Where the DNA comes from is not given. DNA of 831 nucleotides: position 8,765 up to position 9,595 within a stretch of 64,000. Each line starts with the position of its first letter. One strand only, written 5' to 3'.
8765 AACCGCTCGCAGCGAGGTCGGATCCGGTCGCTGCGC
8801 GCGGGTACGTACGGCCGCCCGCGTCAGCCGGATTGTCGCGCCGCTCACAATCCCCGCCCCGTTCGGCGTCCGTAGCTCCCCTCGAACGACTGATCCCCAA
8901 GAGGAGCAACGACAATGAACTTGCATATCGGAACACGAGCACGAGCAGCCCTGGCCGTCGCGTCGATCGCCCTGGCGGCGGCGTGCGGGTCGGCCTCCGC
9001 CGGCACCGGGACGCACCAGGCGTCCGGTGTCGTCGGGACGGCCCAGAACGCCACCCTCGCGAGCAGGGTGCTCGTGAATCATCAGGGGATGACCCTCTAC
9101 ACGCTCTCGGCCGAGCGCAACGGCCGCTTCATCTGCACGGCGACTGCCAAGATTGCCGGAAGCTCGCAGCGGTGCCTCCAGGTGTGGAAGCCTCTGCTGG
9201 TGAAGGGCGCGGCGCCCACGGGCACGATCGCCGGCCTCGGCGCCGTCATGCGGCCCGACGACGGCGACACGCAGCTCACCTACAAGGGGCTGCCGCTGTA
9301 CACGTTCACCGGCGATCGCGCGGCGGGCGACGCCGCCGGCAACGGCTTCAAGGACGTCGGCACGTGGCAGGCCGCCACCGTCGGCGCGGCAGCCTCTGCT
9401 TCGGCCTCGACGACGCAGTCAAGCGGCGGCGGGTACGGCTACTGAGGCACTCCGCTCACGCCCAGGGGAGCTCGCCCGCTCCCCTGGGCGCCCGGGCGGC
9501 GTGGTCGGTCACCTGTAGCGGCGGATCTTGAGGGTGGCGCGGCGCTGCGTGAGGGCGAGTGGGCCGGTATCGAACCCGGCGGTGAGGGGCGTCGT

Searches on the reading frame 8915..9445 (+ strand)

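Call 11: search_protein_families(library=pfam, proteins=[window:8915-9445:+], max_evalue=0.01)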
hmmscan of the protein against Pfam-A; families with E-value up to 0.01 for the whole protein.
window:8915-9445:+ (176 aa): 1 family
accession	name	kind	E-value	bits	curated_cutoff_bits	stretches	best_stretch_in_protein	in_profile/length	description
PF03640.20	Lipoprotein_15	-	2.5e-15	56.1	24.4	1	112-154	3-46/47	Secreted repeat of unknown function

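Call 76: search_protein_families(library=padloc, proteins=[window:8915-9445:+], max_evalue=0.001)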
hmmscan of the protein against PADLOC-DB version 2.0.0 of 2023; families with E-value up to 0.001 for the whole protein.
window:8915-9445:+ (176 aa): 0 families
